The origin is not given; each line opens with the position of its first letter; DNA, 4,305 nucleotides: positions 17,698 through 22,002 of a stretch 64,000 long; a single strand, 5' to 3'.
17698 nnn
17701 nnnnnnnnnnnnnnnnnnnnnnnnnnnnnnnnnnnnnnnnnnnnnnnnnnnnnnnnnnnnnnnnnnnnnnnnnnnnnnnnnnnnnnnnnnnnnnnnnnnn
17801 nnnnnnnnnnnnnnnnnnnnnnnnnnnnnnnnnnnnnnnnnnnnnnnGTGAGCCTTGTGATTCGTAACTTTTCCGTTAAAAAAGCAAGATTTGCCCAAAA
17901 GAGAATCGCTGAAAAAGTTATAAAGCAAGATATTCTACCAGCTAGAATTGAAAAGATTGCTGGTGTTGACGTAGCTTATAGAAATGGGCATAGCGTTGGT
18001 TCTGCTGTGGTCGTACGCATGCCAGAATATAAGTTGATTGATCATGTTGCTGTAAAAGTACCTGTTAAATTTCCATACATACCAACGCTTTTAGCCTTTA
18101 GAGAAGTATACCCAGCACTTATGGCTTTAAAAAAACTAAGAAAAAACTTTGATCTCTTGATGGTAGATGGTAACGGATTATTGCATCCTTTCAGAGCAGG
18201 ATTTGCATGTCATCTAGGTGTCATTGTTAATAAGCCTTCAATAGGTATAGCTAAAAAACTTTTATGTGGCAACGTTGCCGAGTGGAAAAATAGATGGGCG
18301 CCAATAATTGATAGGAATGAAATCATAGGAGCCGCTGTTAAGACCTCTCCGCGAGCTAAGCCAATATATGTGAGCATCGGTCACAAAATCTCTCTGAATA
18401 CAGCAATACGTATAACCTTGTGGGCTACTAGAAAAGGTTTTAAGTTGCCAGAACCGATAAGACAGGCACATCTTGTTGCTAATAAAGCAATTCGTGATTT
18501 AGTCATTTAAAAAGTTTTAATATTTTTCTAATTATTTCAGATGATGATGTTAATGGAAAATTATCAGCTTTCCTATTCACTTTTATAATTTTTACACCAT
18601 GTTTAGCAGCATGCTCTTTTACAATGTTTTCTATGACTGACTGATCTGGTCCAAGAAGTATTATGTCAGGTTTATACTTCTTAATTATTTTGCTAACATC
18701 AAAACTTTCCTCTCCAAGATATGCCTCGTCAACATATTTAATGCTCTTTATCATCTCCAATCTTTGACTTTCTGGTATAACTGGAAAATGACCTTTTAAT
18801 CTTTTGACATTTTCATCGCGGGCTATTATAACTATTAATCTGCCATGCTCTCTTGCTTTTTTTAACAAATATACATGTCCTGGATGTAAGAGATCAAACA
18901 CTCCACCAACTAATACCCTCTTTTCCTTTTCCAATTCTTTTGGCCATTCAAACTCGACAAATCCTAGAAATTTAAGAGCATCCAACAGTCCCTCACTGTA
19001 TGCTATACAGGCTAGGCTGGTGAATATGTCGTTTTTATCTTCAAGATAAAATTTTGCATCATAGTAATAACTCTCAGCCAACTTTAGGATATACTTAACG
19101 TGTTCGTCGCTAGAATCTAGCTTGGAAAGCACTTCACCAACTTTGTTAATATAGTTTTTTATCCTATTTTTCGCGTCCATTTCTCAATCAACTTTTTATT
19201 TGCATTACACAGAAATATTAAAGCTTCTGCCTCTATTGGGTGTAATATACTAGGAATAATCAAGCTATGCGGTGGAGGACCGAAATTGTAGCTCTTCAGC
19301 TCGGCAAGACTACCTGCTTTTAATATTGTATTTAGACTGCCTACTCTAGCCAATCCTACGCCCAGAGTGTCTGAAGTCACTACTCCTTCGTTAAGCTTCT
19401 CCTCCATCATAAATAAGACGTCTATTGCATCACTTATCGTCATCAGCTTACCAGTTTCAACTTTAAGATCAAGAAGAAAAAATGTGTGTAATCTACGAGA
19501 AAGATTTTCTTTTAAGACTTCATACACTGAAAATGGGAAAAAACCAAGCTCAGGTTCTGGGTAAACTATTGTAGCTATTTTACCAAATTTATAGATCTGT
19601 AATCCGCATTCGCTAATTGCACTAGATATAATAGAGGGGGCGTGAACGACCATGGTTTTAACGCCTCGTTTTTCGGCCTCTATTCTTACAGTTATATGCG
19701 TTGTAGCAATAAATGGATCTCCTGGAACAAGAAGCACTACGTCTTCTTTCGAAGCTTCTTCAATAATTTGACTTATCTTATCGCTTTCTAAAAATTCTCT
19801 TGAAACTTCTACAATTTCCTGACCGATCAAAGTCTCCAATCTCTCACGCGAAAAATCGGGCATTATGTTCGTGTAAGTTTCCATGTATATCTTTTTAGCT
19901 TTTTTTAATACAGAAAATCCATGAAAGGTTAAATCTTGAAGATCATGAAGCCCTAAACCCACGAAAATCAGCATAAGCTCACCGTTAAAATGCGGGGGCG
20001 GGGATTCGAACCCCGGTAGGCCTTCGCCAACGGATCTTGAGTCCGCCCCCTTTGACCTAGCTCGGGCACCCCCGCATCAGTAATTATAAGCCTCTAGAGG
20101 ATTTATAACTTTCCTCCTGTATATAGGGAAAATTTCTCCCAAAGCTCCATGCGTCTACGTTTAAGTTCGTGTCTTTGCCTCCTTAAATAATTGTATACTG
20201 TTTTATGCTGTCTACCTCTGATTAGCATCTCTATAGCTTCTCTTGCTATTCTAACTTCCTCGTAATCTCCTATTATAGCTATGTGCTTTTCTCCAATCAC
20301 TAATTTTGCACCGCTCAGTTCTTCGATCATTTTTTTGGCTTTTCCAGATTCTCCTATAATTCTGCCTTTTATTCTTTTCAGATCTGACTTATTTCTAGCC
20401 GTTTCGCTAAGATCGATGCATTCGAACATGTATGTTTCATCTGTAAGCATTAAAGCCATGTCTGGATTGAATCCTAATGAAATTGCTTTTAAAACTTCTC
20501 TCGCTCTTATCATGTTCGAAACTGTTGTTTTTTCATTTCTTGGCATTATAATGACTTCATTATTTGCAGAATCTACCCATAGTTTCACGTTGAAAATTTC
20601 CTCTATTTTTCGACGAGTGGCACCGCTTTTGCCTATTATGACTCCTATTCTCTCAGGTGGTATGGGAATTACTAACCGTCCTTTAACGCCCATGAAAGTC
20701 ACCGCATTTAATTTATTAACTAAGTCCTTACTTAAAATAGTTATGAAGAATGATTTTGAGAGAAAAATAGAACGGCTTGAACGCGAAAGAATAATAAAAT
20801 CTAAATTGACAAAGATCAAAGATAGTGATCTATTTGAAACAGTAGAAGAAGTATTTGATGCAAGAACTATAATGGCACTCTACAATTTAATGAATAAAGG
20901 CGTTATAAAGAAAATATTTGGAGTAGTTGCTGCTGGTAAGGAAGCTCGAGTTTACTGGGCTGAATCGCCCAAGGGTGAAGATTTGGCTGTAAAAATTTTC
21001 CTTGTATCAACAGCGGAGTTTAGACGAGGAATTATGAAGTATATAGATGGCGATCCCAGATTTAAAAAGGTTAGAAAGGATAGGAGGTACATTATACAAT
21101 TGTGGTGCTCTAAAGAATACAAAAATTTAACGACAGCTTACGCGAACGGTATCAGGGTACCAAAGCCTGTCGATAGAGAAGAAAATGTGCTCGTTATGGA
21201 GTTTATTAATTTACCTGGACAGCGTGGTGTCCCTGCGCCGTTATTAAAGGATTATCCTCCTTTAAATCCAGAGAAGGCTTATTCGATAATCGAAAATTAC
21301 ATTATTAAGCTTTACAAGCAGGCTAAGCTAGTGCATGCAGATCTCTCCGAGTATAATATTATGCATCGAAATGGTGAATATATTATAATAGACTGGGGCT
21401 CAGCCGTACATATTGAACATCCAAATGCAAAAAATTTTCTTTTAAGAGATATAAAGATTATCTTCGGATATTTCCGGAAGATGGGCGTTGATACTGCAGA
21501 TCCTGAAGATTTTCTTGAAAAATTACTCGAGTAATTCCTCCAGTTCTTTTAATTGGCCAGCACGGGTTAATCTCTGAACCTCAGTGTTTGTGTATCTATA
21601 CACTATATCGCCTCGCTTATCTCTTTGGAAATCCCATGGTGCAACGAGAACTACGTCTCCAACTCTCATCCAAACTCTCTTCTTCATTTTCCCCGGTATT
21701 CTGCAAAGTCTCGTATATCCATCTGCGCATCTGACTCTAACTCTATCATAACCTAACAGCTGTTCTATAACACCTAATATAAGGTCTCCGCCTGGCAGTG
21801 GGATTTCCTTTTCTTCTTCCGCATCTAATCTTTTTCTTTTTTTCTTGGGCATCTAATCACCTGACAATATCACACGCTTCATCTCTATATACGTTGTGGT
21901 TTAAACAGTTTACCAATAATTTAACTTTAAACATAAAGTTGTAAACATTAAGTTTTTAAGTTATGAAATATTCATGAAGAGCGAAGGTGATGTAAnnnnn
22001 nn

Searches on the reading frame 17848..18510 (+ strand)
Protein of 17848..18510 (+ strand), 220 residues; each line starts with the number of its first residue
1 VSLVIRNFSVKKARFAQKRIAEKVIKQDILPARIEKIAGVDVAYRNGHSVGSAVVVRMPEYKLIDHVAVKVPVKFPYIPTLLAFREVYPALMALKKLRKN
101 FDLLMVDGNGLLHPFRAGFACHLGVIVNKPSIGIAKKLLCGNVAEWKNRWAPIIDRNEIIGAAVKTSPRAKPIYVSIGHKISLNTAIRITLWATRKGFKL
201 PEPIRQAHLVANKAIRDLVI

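Call 41: search_protein_families(library=pfam, proteins=[window:17848-18510:+], max_evalue=0.001)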
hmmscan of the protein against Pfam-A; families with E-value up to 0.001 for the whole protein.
window:17848-18510:+ (220 aa): 2 families
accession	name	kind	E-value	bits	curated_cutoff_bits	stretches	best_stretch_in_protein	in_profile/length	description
PF04493.20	Endonuclease_5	-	4.2e-63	213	23.4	1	19-208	2-197/198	Endonuclease V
PF01949.23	Endo_dU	-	6.7e-05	22.8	32.7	1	125-214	98-181/182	Endonuclease dU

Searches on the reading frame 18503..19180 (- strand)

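Call 41: search_protein_families(library=pfam, proteins=[window:18503-19180:-], max_evalue=0.001)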
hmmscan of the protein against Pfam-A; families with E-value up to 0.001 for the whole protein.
window:18503-19180:- (225 aa): 2 families
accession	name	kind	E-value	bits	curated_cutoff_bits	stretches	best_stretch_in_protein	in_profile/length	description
PF01467.32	CTP_transf_like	-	3.9e-21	76.1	21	1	90-218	1-132/133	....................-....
PF04010.18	DUF357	-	1.5e-13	51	29.4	1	10-74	2-72/73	Protein of unknown function (DUF357)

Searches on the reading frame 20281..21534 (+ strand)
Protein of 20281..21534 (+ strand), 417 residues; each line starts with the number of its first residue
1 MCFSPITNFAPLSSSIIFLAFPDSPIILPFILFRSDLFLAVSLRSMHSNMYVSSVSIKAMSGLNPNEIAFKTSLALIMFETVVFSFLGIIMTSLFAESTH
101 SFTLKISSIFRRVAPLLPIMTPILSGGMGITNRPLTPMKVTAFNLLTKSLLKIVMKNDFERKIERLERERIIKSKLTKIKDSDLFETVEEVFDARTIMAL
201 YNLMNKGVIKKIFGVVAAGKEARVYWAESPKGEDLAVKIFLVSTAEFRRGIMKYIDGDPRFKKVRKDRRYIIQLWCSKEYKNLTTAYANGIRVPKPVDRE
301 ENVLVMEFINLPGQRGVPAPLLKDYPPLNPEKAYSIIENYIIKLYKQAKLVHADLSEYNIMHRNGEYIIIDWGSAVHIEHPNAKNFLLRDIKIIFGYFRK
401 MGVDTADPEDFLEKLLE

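Call 44: search_protein_families(library=pfam, proteins=[window:20281-21534:+], max_evalue=0.00001)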
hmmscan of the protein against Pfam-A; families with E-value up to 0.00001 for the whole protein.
window:20281-21534:+ (417 aa): 1 family
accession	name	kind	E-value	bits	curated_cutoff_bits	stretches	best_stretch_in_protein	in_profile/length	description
PF01163.29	RIO1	-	1.8e-55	187.9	22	1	224-409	2-185/187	RIO domain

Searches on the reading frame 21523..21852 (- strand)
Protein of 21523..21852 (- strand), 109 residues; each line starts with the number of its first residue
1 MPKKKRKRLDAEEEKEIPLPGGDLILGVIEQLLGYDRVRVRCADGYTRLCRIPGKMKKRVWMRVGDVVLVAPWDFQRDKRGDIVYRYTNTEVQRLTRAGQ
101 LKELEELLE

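Call 41: search_protein_families(library=pfam, proteins=[window:21523-21852:-], max_evalue=0.001)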
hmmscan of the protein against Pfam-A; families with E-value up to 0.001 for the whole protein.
window:21523-21852:- (109 aa): 1 family
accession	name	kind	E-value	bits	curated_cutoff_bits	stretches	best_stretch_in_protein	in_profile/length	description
PF01176.25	eIF-1a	-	3.3e-24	84.7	30.2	1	26-86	4-64/64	Translation initiation factor 1A / IF-1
